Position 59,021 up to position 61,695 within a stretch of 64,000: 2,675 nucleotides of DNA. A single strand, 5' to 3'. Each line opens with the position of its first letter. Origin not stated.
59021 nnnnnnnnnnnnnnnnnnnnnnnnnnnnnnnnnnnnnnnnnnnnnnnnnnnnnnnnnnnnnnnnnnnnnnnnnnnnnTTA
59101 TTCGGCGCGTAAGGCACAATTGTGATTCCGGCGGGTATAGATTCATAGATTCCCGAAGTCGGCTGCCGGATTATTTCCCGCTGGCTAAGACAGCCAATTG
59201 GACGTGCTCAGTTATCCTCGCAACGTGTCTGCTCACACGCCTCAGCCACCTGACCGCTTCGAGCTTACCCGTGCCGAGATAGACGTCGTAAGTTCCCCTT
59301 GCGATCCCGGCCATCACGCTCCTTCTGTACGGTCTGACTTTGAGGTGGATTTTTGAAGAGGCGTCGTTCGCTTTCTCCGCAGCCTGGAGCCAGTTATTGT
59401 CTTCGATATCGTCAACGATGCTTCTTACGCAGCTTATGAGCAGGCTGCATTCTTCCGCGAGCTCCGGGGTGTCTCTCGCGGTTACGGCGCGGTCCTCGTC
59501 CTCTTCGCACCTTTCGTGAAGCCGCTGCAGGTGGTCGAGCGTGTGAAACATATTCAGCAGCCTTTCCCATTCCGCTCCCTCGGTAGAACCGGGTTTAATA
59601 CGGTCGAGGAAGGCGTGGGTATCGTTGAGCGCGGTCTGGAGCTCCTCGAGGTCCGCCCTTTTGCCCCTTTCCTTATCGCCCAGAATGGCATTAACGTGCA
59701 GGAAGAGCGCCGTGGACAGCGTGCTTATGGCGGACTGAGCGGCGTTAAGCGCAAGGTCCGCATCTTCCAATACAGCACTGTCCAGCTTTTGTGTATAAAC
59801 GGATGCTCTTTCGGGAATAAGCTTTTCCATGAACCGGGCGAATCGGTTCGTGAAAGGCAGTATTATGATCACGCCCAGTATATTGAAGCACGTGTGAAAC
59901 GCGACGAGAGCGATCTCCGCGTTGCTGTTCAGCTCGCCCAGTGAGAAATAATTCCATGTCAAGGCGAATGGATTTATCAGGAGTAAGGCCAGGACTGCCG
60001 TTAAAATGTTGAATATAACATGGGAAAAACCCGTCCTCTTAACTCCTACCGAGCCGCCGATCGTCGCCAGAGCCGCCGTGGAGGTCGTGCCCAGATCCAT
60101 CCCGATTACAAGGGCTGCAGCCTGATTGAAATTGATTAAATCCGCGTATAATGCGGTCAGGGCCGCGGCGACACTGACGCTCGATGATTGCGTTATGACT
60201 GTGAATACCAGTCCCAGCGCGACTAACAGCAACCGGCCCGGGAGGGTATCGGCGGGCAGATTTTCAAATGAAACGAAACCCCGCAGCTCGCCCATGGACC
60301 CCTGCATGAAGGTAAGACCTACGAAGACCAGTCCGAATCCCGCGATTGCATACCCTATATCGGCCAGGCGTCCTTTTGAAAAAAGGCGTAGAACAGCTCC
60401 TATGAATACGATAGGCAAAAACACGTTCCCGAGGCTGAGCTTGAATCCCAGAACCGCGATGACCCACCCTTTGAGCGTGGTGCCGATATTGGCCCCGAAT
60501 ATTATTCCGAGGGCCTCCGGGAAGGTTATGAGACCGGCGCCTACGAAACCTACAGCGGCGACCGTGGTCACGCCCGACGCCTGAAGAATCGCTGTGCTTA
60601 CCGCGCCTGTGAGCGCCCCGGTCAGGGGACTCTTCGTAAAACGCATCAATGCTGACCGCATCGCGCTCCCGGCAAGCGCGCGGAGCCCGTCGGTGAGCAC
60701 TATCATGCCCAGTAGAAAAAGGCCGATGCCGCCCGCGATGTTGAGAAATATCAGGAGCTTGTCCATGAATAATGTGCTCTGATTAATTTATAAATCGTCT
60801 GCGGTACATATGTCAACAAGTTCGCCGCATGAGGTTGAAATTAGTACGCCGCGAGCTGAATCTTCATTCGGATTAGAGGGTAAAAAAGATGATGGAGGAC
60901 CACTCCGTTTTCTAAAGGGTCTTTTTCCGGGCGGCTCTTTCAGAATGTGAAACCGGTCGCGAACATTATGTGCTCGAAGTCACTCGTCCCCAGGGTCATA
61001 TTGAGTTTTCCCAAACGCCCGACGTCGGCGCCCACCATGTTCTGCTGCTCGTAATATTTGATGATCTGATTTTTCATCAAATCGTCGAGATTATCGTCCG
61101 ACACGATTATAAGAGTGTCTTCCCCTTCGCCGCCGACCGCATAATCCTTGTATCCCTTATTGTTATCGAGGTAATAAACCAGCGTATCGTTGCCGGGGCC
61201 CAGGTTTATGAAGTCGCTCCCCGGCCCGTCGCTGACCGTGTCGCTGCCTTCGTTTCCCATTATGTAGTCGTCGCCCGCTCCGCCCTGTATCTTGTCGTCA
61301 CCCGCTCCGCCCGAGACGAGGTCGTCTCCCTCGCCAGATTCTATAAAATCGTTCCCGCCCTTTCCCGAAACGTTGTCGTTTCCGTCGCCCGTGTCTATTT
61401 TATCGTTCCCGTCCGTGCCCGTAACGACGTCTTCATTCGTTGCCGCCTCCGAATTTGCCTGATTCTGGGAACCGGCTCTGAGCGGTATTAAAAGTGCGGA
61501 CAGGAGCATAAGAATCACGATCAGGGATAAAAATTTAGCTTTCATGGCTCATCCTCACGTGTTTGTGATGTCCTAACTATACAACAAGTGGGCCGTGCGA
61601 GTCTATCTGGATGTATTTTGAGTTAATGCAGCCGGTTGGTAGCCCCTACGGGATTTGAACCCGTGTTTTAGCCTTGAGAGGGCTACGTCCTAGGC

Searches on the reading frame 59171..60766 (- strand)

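Call 4: search_protein_families(library=pfam, proteins=[window:59171-60766:-], max_evalue=0.1)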
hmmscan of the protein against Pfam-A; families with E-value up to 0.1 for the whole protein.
window:59171-60766:- (531 aa): 1 family
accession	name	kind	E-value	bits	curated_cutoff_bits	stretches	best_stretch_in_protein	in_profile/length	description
PF02690.20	Na_Pi_cotrans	-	5.9e-46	156.3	29.1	2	16-155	1-136/137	Na+/Pi-cotransporter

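Call 6: search_protein_families(library=ncbifam, proteins=[window:59171-60766:-], max_evalue=0.1)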
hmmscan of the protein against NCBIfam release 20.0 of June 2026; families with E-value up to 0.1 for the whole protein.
window:59171-60766:- (531 aa): 3 families
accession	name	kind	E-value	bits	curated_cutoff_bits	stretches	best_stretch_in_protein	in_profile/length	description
TIGR00704.1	NaPi_cotrn_rel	hypoth_equivalog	8.5e-55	186.5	210.1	1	5-320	2-308/308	Na/Pi-cotransporter II-related protein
NF037997.1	Na_Pi_symport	subfamily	3e-53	181.2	50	1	14-312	5-293/294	Na/Pi symporter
TIGR01013.1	2a58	subfamily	1e-16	60.9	306.15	2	18-131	8-120/456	sodium-dependent inorganic phosphate transporter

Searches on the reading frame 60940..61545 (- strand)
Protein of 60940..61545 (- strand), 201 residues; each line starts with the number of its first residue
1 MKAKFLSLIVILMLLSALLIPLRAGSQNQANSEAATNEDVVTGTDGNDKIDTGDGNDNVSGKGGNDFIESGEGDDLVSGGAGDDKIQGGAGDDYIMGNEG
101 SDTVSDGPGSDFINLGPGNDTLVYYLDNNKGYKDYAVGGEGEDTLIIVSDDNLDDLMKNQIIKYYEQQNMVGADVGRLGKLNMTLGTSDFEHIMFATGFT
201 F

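Call 51: search_protein_families(library=pfam, proteins=[window:60940-61545:-], max_evalue=0.001)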
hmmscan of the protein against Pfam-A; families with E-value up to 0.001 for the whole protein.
window:60940-61545:- (201 aa): 1 family
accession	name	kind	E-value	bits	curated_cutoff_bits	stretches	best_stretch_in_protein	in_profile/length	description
PF00353.25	HemolysinCabind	-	9e-21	73.9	23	3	71-104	3-36/36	RTX calcium-binding nonapeptide repeat (4 copies)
